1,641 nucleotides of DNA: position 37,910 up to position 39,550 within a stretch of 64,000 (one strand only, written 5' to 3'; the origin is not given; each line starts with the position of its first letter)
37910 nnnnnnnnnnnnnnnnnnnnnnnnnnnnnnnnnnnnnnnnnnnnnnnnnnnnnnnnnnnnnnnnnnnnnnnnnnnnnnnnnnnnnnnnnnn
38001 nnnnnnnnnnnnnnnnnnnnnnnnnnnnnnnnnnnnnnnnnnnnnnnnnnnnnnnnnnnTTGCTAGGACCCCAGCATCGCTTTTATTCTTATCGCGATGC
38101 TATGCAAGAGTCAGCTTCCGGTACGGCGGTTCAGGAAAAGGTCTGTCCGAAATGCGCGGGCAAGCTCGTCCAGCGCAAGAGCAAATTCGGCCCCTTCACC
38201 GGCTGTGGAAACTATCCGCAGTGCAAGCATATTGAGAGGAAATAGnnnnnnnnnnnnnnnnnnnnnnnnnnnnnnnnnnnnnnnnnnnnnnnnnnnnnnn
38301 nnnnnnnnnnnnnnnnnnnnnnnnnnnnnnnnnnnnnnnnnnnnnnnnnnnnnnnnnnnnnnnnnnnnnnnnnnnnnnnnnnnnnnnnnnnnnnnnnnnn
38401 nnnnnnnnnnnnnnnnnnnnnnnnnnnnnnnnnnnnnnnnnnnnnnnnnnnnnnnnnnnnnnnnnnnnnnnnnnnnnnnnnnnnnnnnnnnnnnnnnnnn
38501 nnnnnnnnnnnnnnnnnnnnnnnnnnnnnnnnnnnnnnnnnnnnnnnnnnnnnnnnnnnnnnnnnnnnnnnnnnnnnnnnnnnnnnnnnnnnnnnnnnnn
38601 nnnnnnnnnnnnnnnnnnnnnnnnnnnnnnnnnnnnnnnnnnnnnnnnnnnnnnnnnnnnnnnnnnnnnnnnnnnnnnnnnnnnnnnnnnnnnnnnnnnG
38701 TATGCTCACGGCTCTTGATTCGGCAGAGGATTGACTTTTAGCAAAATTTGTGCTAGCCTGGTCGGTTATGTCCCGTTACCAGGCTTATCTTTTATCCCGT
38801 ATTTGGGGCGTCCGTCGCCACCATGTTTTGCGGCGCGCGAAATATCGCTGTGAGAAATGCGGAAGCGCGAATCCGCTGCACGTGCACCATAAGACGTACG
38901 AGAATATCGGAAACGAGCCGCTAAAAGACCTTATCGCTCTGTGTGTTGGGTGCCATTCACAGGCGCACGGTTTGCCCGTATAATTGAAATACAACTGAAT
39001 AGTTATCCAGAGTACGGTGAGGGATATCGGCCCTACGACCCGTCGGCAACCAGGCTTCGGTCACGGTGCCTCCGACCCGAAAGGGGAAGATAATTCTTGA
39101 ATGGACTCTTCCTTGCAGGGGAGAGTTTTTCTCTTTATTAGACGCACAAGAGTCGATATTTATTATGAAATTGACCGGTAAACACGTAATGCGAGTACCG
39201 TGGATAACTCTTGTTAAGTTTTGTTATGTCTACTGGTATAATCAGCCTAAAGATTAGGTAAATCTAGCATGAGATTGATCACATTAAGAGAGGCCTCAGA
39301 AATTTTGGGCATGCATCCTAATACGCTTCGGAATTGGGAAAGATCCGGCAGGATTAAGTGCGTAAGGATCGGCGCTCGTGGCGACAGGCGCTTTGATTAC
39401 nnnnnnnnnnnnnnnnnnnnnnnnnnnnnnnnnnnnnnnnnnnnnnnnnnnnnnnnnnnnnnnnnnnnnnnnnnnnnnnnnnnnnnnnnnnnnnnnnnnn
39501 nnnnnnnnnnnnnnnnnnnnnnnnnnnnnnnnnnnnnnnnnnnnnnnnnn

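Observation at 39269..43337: Undescribed R-M operon: HTH-fused m5C MTase, DUF3883 nuclease, second m5C MTase, Vsr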

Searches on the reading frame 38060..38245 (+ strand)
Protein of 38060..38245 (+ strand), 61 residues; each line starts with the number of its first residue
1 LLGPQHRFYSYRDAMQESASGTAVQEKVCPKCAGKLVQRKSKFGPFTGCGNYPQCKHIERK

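Call 65: search_protein_families(library=pfam, proteins=[window:38060-38245:+], max_evalue=0.01)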
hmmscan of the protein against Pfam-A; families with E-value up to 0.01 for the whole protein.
window:38060-38245:+ (61 aa): 4 families
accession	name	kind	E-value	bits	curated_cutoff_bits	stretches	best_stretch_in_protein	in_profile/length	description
PF01396.24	Zn_ribbon_Top1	-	3.5e-13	49.5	32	1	28-59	3-34/39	Topoisomerase DNA binding C4 zinc finger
PF06906.16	DUF1272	-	0.0033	18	25.3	1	24-40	39-55/57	Protein of unknown function (DUF1272)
PF05191.20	ADK_lid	-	0.0049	17.2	26.6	1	25-40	20-35/36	Adenylate kinase, active site lid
PF23451.1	Zn_ribbon_PaaD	-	0.0062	16.6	27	1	23-56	11-43/53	PaaD zinc beta ribbon domain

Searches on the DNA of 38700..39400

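Call 18: search_rna_families(source=window, start=38700, end=39400, threshold=evalue, max_evalue=1, show_alignments=2)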
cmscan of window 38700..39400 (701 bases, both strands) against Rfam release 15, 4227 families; matches with E-value up to 1: 1.
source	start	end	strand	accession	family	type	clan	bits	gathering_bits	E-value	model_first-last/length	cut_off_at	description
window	39000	39096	+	RF00162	SAM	Cis-reg; riboswitch;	CL00012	49.6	44.4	2.5e-10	1-108/108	no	SAM riboswitch aptamer (S box leader)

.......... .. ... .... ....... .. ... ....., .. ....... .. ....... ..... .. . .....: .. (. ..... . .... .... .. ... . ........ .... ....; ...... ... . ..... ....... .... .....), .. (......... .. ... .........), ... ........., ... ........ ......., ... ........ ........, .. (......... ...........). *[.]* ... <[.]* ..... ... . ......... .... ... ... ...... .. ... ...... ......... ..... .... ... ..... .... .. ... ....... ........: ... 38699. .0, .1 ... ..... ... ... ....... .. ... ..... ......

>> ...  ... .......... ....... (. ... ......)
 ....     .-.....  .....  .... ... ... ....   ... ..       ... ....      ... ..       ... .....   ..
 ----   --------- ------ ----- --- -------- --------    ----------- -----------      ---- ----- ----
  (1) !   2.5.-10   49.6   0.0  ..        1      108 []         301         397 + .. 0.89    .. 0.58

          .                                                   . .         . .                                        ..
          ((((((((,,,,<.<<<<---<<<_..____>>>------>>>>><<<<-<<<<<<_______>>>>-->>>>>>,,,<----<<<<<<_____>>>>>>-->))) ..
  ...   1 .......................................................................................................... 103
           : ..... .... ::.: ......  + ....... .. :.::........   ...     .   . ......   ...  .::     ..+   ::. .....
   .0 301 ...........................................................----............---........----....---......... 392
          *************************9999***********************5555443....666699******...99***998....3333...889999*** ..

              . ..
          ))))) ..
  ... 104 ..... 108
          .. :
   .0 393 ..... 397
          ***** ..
